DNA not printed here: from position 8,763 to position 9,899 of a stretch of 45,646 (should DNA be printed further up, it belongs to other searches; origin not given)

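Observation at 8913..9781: Antisense membrane-protein moron inserted between the tape measure and its chaperone genes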

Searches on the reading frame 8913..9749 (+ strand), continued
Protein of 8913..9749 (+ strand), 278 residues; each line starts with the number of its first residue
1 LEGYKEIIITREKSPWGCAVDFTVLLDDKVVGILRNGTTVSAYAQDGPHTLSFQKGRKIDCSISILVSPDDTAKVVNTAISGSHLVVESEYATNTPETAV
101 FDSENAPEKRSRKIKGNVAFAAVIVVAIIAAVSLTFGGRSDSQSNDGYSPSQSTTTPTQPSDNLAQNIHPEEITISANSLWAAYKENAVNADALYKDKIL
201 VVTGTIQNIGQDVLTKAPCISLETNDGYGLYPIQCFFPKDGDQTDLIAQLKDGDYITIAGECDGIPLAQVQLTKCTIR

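Call 43: fold_search(model_id=the predicted structure, library=pdb)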
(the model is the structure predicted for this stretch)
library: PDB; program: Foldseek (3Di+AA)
matches with E <= 10: 884; with E <= 0.001: 5
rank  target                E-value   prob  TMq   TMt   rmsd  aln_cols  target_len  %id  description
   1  3f1z_G                1.1e-04  1.00  0.33  0.71   3.3       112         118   16  Crystal structure of putative nucleic acid-binding lipoprotein (YP_001337197.1) from Klebsiella pneumoniae subsp. pneu (released 2008-11-18)
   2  3f1z_I                1.1e-04  1.00  0.32  0.72   3.4       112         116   16  Crystal structure of putative nucleic acid-binding lipoprotein (YP_001337197.1) from Klebsiella pneumoniae subsp. pneu (released 2008-11-18)
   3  3f1z_F                1.4e-04  1.00  0.32  0.71   3.3       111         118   16  Crystal structure of putative nucleic acid-binding lipoprotein (YP_001337197.1) from Klebsiella pneumoniae subsp. pneu (released 2008-11-18)
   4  3f1z_A                1.5e-04  1.00  0.31  0.66   3.7       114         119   16  Crystal structure of putative nucleic acid-binding lipoprotein (YP_001337197.1) from Klebsiella pneumoniae subsp. pneu (released 2008-11-18)
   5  3f1z_D                2.9e-04  1.00  0.33  0.72   3.4       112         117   16  Crystal structure of putative nucleic acid-binding lipoprotein (YP_001337197.1) from Klebsiella pneumoniae subsp. pneu (released 2008-11-18)
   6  6kcn_A                1.2e-03  1.00  0.27  0.16   5.5       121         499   21  Crystal structure of plasmodium lysyl-tRNA synthetase in complex with a cladosporin derivative 4 (released 2020-04-08)
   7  6lbu_A                1.5e-03  1.00  0.26  0.36   5.9       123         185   10  Crystal structure of yeast Stn1 and Ten1 (released 2020-07-15)
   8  6m0t_A                1.7e-03  1.00  0.26  0.16   5.8       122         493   20  Crystal Structure of Lysyl-tRNA Synthetase from Plasmodium falciparum complexed with L-lysine and Cladosporin derivati (released 2021-04-21)
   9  5zh4_A                2.1e-03  1.00  0.27  0.17   5.5       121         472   21  CRYSTAL STRUCTURE OF PfKRS WITH INHIBITOR CLADO-7 (released 2018-06-27)
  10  9k1u_B                2.2e-03  1.00  0.18  0.50   4.6        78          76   18  crystal structure of Rtks and Ppka complex (released 2025-10-22)
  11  8ylw_D                2.6e-03  1.00  0.27  0.16   5.5       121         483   20  Crystal Structure of Lysyl-tRNA Synthetase from Plasmodium falciparum complexed with Lys-AMS (released 2025-09-10)
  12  6t8h_A                2.7e-03  1.00  0.26  0.18   4.5       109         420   13  Cryo-EM structure of the DNA-bound PolD-PCNA processive complex from P. abyssi (released 2020-03-04)
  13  4h02_E                3.3e-03  1.00  0.22  0.14   4.1        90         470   19  Crystal structure of P. falciparum Lysyl-tRNA synthetase (released 2013-05-01)
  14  6agt_A                3.3e-03  1.00  0.25  0.15   5.8       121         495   21  Crystal structure of PfKRS complexed with chromone inhibitor (released 2019-03-13)
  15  4ycv_D                3.5e-03  1.00  0.26  0.16   5.5       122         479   21  Crystal structure of cladosporin in complex with plasmodium lysyl-tRNA synthetase (released 2015-06-24)
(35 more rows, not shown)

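Call 44: fold_search(model_id=the predicted structure, library=viral)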
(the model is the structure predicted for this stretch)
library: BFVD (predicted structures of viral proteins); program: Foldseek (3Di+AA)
matches with E <= 10: 291; with E <= 0.001: 10
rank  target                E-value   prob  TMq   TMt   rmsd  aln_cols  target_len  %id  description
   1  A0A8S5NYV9            1.4e-10  1.00  0.35  0.45  15.7       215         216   22  tRNA_anti-like [Siphoviridae sp. ctiMP24]
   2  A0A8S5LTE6            1.4e-10  1.00  0.31  0.31  17.9       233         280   19  DUF4352 domain-containing protein [Siphoviridae sp. ctOIB27]
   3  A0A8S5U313            3.7e-08  1.00  0.33  0.26  12.1       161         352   26  Host cell surface-exposed lipoprotein [Siphoviridae sp. ctoyo6]
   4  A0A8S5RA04            9.3e-08  1.00  0.34  0.56  16.2       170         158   25  tRNA_anti-like [Siphoviridae sp. ctvxh7]
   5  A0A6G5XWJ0            6.2e-07  1.00  0.36  0.64  11.8       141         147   23  (no name in the UniProt tables at hand)
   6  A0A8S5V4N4            9.9e-07  1.00  0.30  0.57   3.0       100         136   18  Uncharacterized protein [Siphoviridae sp. ctSMg55]
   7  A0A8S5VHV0            7.5e-06  1.00  0.33  0.19  26.4       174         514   22  Putative nucleic acid-binding lipoprotein.1, putative nucleic acid-binding lipoprotein [Siphoviridae sp. ctNxi14]
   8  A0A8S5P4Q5            5.6e-05  1.00  0.29  0.18  21.0       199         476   14  RING finger family 1 protein [Siphoviridae sp. ctkyp1]
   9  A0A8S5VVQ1            1.1e-04  1.00  0.28  0.17  23.5       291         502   13  (no name in the UniProt tables at hand)
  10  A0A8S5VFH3            4.0e-04  1.00  0.26  0.32   2.9        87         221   18  Uncharacterized protein [Siphoviridae sp. ct1da40]
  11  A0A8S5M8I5            2.0e-03  1.00  0.25  0.25  13.9       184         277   11  Prokaryotic membrane lipoprotein lipid attachment site [Caudovirales sp. ctCiv1]
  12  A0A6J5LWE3            3.8e-03  1.00  0.20  0.26  10.0       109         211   14  Uncharacterized protein [uncultured Caudovirales phage]
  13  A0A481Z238            6.4e-03  0.72  0.15  0.07  20.6       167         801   11  Collagen triple helix repeat protein [Pithovirus LCPAC101]
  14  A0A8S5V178            1.3e-02  1.00  0.22  0.06   4.3        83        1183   14  Baseplate J like protein [Siphoviridae sp. ct3r22]
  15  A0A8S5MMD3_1          1.3e-02  1.00  0.22  0.07   9.9       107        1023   19  Baseplate J like protein [Siphoviridae sp. ctxc31]
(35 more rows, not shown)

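Call 45: search_protein_families(library=padloc, proteins=[window:8913-9749:+, P0024, P0030, P0046, P0040], max_evalue=0.1)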
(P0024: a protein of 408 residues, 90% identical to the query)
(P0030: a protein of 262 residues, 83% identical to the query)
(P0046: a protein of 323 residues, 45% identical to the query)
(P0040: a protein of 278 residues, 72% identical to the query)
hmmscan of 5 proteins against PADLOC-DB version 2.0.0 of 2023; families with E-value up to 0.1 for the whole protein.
window:8913-9749:+ (278 aa): 1 family
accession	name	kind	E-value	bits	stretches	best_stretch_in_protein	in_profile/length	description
PDLC04061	PD-T4-6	-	0.015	12.8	1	95-174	341-418/510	-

P0024 (408 aa): 0 families

P0030 (262 aa): 0 families

P0046 (323 aa): 1 family
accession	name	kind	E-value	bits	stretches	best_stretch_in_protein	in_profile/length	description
PDLC04061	PD-T4-6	-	0.0028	15.2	1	101-217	320-432/510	-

P0040 (278 aa): 0 families

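Call 46: search_protein_families(library=phrogs, proteins=[P0024, P0030, P0034, P0046, P0040], max_evalue=0.01)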
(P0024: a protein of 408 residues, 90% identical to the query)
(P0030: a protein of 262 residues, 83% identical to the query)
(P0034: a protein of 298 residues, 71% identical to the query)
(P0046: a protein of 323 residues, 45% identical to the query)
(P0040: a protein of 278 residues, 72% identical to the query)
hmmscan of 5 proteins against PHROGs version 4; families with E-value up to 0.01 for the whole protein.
P0024 (408 aa): 3 families
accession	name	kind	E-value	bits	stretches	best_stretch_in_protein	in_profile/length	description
phrog_806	-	unknown function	1.2e-07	32.9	1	122-283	8-171/187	-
phrog_890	-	other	0.00076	20.1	1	3-64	41-102/136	lipoprotein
phrog_23726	-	unknown function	0.0052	17.1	0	311-340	140-169/220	-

P0030 (262 aa): 1 family
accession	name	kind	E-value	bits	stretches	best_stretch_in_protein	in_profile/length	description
phrog_23726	-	unknown function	0.00026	21.3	1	149-195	125-170/220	-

P0034 (298 aa): 2 families
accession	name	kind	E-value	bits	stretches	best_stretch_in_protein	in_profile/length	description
phrog_806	-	unknown function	7.7e-07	30.3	1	118-279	6-172/187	-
phrog_890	-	other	2.1e-06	28.4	1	3-67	41-103/136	lipoprotein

P0046 (323 aa): 10 families
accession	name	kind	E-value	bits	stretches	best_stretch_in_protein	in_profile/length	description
phrog_14275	-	unknown function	1.5e-14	55.1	1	117-203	2-90/178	-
phrog_8545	-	moron, auxiliary metabolic gene and host takeover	4.8e-09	37.3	1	146-263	11-119/177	superinfection exclusion Sie-like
phrog_38187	-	unknown function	4.1e-08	34.4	1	118-242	3-125/144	-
phrog_13333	-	unknown function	0.00015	22.5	1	218-292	60-133/248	-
phrog_9170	-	unknown function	0.00021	22.1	1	151-309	7-140/159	-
phrog_4980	-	moron, auxiliary metabolic gene and host takeover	0.00052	21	1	140-228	15-97/181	superinfection exclusion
phrog_19315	-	unknown function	0.0034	17.5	1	122-151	291-320/348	-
phrog_10714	-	unknown function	0.0051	18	0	103-141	57-98/109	-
phrog_4852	-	unknown function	0.0059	17.3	0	115-148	10-45/194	-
phrog_2546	-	unknown function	0.0067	17.7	1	120-146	2-28/180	-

P0040 (278 aa): 1 family
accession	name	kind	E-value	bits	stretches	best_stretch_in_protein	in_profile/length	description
phrog_890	-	other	6.6e-05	23.5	1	4-64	42-102/136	lipoprotein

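Call 53: find_encoding_contigs(protein=P0044, flank=6000, max_places=2)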
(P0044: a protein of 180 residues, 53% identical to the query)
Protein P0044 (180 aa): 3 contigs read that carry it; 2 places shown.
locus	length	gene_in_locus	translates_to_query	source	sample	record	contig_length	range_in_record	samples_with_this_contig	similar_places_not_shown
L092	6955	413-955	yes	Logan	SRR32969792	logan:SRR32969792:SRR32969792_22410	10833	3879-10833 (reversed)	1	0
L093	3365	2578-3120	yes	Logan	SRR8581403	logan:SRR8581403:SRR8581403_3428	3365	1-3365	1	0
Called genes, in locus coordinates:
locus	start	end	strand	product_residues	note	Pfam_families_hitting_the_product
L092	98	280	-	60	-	-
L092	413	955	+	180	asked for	PF13240:Zn_Ribbon_1 (weak), PF12869:tRNA_anti-like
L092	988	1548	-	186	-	PF06854:Phage_Gp15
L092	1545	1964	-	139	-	-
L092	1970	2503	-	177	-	-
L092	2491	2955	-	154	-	-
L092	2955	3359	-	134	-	PF11114:Minor_capsid_2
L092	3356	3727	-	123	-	-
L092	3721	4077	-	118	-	-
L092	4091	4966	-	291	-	PF25209:Phage_capsid_4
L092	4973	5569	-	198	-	PF06810:Phage_scaffold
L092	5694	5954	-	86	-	-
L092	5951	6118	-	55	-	-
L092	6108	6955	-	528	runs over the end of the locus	PF06152:Phage_min_cap2, PF21814:DUF6883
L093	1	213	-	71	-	?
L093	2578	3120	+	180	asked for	PF13240:Zn_Ribbon_1 (weak), PF12869:tRNA_anti-like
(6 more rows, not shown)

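Call 54: find_encoding_contigs(protein=P0040, flank=6000, max_places=2)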
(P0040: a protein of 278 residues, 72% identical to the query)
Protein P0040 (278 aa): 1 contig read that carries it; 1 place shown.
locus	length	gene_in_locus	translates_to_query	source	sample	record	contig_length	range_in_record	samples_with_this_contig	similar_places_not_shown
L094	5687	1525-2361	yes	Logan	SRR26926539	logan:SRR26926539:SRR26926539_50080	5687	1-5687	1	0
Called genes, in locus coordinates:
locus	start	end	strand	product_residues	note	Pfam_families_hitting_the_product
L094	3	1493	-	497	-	?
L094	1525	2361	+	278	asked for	-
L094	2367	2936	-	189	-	PF06854:Phage_Gp15 (weak)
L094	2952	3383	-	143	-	-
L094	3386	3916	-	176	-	-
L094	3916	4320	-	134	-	-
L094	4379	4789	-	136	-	PF11114:Minor_capsid_2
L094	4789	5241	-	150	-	-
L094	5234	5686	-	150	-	?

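Call 85: predict_structure(alignment_id=A5)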
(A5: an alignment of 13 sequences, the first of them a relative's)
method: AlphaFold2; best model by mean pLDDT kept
length: 408 residues; sequences in the alignment: 13
mean_pLDDT: 41.3   pTM: 0.35
mean pLDDT of the five models: 41.3, 37.2, 33.7, 28.0, 24.8
residues with pLDDT >= 90: 0; 70-90: 30; 50-70: 103; < 50: 275
segments of 3 or more residues with pLDDT < 50: 13-20, 56-150, 152-176, 194-196, 220-226, 244-259, 283-293, 304-408
pLDDT, mean of each block of 10 residues (from residue 1): 59 46 67 67 64 47 43 31 23 20 25 24 28 26 23 25 27 40 63 58 77 57 49 65 43 43 61 72 41 57 42 29 25 25 23 25 27 31 31 31 34
secondary structure, 60 per line:
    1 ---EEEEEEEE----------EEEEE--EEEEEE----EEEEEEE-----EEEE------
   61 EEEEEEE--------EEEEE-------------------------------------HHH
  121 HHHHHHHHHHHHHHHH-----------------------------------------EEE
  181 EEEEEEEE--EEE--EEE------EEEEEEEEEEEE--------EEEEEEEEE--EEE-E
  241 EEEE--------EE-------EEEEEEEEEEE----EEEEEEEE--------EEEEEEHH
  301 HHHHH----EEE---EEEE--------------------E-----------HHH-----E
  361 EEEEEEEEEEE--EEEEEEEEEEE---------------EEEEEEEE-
elements in order: E4-11 E22-26 E29-34 E39-45 E51-54 E61-67 E76-80 H118-136 E178-188 E191-193 E196-198 E205-216 E225-233 E236-238 E240-244 E262-272 E277-284 E293-298 H299-305 E310-312 E316-319 E360-371 E374-384 E400-407

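Call 91: search_dna_similar(query=P0044, collection=phages, mode=protein, max_evalue=0.001, max_rows=30)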
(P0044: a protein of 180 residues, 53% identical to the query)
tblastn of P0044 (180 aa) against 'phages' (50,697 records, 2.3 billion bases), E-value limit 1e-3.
Records with a match: 6; places in all: 6; records where one place covers at least 80% of the query: 0.
Best place of each record, by identity: 60-80% 2; <60% 4.
By first word of the organism name: Bacteriophage 5; Burkholderia 1.
By host as written in the record: - 5; Burkholderia cenocepacia Van1 1.
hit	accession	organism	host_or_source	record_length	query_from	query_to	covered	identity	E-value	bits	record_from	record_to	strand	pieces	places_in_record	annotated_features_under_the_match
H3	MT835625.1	Bacteriophage sp.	human fecal samples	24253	75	177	57%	58.3%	1e-32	128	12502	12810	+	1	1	record has no annotation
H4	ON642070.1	Burkholderia phage Carl1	Burkholderia cenocepacia Van1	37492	56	169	63%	32.8%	3e-6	52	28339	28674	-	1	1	hypothetical protein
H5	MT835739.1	Bacteriophage sp.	human fecal samples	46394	57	162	59%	27.4%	3e-5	49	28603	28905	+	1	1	record has no annotation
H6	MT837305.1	Bacteriophage sp.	human fecal samples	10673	58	162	58%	25.7%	4e-4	46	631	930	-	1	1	record has no annotation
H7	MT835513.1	Bacteriophage sp.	human fecal samples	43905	4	34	17%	67.7%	4e-5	49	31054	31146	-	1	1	record has no annotation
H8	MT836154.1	Bacteriophage sp.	human fecal samples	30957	2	30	16%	65.5%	4e-4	46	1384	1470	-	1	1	record has no annotation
